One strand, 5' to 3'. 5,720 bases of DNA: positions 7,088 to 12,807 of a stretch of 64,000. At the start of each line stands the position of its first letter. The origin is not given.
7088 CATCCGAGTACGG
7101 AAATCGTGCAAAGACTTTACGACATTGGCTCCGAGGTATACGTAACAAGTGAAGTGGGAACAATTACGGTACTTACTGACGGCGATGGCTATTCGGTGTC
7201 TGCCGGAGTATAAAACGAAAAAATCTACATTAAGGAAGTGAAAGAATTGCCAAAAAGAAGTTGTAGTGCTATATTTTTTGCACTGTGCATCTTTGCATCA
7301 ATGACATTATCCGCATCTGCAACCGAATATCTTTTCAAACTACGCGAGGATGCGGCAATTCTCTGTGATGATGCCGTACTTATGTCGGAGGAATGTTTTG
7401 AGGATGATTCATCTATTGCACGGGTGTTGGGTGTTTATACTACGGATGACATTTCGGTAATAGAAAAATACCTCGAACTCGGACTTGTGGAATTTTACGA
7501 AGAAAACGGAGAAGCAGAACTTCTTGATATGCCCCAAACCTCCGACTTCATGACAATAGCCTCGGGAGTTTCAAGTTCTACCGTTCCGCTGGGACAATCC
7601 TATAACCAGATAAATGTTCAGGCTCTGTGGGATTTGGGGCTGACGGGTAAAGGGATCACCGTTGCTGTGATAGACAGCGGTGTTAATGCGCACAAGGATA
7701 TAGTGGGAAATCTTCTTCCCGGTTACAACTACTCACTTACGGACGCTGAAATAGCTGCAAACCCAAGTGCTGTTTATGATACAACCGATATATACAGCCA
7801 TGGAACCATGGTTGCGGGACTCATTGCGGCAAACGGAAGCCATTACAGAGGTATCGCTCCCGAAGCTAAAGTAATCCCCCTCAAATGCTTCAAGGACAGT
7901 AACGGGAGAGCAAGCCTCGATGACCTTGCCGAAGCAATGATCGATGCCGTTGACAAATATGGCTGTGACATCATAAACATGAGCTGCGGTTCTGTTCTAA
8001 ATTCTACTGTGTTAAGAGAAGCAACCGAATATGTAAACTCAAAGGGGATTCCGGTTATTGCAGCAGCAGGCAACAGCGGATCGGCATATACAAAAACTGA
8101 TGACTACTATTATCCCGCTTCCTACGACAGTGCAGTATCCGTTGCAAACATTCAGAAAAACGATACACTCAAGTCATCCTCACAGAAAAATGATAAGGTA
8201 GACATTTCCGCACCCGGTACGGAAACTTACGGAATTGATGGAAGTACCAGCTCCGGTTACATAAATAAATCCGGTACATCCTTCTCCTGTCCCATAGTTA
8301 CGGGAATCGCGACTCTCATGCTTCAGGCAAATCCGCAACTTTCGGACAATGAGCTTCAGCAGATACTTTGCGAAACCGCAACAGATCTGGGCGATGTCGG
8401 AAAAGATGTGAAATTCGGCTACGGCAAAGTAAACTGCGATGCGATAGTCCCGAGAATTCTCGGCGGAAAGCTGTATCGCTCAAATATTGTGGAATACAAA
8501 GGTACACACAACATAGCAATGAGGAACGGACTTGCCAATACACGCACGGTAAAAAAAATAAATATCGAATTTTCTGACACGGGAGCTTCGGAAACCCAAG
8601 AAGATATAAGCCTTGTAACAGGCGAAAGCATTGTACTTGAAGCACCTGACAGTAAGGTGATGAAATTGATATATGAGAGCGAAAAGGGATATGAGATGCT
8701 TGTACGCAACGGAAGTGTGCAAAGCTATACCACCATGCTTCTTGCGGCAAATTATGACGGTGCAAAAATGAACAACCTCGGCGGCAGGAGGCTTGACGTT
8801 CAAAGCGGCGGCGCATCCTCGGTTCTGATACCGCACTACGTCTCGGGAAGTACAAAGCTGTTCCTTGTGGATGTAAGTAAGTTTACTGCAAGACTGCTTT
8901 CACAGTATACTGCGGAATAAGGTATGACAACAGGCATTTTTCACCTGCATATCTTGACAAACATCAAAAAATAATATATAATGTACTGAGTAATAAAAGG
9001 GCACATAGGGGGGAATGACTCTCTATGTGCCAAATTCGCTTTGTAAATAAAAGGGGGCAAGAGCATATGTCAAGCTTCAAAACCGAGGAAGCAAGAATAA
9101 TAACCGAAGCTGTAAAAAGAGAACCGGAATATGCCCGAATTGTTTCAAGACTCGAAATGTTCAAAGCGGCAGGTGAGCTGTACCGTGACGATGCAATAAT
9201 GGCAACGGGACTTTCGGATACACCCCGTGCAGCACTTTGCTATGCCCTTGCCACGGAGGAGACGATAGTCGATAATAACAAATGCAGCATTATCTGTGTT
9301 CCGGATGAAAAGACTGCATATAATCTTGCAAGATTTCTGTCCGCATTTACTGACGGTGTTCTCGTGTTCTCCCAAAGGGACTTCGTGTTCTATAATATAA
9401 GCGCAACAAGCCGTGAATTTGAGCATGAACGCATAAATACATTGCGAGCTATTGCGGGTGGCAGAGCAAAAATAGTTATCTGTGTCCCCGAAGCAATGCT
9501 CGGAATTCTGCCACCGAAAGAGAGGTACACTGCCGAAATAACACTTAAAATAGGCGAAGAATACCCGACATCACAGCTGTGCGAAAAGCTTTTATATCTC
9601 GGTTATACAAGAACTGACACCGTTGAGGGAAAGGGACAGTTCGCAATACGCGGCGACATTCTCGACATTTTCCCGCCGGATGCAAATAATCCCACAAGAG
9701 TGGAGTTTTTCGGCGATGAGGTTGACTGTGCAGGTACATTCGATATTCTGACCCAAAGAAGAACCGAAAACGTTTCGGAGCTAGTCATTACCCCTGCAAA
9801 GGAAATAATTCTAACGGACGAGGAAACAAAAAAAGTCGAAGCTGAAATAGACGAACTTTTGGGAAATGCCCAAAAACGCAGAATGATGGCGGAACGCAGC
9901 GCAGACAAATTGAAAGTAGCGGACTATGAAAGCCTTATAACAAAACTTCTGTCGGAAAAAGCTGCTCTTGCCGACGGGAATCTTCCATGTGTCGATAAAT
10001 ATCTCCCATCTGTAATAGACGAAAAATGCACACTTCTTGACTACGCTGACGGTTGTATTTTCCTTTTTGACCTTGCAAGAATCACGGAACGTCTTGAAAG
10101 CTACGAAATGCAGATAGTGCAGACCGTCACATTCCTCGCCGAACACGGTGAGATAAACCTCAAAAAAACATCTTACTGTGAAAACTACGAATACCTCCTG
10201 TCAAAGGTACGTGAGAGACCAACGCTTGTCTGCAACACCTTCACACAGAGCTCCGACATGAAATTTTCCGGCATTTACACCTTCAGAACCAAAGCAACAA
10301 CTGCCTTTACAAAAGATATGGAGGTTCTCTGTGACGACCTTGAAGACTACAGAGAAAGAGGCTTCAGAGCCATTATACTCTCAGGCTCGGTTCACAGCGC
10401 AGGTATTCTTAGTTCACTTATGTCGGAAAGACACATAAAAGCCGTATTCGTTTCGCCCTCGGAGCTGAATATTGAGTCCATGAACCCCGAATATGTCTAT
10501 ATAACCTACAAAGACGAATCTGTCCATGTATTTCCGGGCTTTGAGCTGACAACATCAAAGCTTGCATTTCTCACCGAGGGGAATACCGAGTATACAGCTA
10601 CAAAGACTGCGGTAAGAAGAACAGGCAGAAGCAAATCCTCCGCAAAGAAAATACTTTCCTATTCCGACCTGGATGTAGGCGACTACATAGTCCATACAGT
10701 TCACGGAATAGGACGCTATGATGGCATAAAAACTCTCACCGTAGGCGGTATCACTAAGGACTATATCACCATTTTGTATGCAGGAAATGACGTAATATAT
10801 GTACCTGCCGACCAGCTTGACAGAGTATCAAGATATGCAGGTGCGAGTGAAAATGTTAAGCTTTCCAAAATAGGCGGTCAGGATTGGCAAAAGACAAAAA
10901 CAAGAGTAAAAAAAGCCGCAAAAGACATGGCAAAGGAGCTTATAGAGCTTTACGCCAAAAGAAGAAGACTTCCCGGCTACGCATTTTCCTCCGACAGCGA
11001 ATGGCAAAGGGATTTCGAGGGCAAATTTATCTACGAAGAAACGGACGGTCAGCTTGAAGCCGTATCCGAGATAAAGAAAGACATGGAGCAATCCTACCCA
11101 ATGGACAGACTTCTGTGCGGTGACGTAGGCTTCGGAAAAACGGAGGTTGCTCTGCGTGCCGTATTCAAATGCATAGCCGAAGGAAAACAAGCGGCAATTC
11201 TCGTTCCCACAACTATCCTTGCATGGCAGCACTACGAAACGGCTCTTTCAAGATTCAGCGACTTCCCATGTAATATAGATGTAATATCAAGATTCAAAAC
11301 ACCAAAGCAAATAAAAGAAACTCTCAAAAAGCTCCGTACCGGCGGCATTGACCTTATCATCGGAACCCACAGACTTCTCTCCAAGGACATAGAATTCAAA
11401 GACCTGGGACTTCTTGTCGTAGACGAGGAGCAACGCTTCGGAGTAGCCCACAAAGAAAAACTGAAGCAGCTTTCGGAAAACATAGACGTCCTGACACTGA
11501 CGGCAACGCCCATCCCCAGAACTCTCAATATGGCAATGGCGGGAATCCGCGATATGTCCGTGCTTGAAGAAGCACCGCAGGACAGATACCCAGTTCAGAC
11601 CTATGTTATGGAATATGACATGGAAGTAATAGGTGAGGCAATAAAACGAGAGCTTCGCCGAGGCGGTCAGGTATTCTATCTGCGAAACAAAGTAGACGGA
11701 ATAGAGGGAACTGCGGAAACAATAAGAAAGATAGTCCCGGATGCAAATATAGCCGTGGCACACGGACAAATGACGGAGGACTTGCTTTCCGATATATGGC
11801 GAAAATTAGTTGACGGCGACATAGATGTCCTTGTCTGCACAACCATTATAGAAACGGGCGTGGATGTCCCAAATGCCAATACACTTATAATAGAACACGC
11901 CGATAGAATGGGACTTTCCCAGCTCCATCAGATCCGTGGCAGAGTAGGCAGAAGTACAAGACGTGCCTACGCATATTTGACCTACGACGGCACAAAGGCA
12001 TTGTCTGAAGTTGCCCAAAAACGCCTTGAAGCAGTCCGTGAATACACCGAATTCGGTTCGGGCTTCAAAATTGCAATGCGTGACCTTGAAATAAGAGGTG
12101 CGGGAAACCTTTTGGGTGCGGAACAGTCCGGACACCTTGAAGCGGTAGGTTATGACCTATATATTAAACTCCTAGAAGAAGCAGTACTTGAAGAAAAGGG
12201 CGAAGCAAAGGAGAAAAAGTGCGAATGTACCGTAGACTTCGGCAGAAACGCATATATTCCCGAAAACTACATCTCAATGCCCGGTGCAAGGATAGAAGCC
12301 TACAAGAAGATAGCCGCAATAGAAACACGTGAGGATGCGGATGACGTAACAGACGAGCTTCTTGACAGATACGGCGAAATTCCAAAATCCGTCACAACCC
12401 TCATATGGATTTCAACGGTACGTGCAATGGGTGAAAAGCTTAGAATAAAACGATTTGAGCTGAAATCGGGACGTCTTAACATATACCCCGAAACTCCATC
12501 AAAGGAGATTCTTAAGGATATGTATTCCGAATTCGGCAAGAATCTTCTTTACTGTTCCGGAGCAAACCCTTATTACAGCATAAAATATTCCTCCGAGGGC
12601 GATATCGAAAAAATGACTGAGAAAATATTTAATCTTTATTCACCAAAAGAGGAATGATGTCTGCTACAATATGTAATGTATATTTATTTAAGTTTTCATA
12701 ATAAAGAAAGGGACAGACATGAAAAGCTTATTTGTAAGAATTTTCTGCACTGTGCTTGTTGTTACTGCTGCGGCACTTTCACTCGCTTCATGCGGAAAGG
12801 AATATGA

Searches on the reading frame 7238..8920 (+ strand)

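Call 83: search_protein_families(library=pfam, proteins=[window:7238-8920:+], max_evalue=0.00001)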
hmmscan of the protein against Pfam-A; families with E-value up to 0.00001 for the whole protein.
window:7238-8920:+ (560 aa): 1 family
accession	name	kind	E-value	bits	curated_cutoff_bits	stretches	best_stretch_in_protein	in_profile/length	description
PF00082.27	Peptidase_S8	-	1e-50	173.1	21.8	1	137-396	1-288/288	Subtilase family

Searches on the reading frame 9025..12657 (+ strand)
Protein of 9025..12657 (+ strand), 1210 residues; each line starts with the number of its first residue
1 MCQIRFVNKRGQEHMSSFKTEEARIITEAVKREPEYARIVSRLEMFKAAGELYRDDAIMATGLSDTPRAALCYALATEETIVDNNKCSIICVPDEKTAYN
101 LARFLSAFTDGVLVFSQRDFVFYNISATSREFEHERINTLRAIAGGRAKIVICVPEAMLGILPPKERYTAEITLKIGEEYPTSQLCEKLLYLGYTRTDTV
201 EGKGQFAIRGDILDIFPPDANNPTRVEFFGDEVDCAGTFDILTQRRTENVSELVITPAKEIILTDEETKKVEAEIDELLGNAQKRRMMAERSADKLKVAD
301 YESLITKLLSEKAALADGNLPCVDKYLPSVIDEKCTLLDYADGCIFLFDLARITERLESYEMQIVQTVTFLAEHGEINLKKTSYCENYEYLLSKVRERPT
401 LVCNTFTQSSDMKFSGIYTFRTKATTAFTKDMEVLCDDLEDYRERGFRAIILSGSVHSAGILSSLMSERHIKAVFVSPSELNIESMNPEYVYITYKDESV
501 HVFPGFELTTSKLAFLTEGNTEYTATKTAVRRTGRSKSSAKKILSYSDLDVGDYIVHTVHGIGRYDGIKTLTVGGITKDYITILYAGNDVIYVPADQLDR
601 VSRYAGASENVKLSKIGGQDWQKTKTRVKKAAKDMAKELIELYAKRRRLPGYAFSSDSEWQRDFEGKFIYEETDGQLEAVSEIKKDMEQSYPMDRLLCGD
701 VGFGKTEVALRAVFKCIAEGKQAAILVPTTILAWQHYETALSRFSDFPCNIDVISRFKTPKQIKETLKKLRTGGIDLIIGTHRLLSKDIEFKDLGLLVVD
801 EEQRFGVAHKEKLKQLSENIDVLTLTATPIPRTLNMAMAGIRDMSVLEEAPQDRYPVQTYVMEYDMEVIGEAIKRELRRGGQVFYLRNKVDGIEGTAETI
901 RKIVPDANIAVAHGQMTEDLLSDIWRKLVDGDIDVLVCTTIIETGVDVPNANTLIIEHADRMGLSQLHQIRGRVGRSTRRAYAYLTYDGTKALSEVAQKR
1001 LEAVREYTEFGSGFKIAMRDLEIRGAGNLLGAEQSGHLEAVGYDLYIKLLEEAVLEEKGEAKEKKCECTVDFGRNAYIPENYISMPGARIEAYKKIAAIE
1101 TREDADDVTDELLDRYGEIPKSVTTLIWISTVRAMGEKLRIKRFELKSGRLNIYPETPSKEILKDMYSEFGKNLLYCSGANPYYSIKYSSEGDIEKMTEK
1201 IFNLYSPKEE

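Call 83: search_protein_families(library=pfam, proteins=[window:9025-12657:+], max_evalue=0.00001)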
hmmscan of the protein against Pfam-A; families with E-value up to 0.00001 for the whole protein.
window:9025-12657:+ (1210 aa): 6 families
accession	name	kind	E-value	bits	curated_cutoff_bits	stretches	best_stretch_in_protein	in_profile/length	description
PF00270.35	DEAD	-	6.1e-26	91.6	26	1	675-835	3-165/167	DEAD/DEAH box helicase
PF17757.6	UvrB_inter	-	2e-25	89.1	22.9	1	172-260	1-90/91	UvrB interaction domain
PF03461.20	TRCF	-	9.5e-22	77.6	25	1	1075-1156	4-85/95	TRCF domain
PF02559.22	CarD_TRCF_RID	-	2.3e-20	72.9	23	1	549-604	1-56/57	CarD-like/TRCF RID domain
PF00271.37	Helicase_C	-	5.9e-18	65.6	23.5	1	873-977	6-109/110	Helicase conserved C-terminal domain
PF04851.21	ResIII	-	1.2e-07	32.3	22.5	1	673-829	5-162/164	Type III restriction enzyme, res subunit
